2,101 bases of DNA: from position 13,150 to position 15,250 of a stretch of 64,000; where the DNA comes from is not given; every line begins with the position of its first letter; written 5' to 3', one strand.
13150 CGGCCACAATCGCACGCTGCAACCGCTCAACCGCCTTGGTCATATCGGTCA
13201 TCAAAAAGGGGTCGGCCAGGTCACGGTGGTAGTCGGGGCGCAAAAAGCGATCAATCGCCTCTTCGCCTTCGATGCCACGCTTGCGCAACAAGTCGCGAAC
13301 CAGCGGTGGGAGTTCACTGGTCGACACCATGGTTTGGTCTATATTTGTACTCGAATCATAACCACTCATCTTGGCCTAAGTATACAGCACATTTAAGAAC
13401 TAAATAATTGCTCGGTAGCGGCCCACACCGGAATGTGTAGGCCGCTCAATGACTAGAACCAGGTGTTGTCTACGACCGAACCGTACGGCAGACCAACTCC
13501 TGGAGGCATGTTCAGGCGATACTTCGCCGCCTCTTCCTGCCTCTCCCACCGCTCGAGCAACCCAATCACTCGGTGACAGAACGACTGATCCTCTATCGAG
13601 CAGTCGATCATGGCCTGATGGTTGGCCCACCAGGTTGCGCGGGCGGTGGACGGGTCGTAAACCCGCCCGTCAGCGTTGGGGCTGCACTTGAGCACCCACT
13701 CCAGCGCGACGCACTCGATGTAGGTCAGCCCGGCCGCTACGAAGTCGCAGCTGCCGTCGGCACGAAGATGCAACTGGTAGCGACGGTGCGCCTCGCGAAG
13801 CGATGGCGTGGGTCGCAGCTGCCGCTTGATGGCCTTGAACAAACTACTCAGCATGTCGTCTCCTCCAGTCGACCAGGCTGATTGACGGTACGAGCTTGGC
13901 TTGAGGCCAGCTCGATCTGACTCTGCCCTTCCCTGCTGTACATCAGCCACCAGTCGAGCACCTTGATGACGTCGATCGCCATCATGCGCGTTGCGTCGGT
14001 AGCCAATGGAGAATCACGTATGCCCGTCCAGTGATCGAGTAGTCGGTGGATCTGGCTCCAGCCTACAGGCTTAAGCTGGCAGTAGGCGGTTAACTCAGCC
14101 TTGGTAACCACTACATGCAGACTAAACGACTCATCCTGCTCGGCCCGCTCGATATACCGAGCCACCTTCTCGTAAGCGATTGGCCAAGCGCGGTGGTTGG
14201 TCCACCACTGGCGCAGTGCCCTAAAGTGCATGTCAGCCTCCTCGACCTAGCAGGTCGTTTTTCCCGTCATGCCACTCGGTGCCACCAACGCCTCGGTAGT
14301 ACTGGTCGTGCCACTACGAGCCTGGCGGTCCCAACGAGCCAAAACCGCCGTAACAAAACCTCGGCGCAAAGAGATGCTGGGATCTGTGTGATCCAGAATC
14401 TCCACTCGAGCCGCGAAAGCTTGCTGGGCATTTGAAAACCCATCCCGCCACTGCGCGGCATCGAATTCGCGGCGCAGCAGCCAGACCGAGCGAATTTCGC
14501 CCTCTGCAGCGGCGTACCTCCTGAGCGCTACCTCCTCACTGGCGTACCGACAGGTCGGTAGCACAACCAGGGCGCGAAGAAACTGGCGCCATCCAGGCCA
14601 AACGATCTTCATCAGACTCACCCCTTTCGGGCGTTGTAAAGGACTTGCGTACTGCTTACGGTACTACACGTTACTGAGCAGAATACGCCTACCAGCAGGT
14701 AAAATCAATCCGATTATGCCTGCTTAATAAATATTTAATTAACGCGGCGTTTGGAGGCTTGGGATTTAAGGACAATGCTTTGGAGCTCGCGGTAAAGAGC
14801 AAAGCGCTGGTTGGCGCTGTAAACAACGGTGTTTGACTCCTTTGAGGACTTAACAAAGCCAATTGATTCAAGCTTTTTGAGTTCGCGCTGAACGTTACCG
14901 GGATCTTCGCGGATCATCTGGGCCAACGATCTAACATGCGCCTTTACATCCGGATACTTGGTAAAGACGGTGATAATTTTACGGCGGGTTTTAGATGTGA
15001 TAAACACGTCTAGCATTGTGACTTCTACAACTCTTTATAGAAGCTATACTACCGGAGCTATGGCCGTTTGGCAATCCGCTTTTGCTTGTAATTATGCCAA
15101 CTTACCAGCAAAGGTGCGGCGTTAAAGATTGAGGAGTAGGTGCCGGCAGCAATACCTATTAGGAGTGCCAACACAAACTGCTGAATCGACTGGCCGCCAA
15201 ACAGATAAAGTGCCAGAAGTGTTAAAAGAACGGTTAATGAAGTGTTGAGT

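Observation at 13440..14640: Tandem triplication of a small (about 125-135 aa) uncharacterised protein family in a GC-rich segment between recJ and a small wHTH regulator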

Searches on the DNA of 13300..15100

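Call 12: search_rna_families(source=window, start=13300, end=15100, threshold=evalue, max_evalue=1)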
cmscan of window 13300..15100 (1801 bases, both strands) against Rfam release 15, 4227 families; matches with E-value up to 1: 0.
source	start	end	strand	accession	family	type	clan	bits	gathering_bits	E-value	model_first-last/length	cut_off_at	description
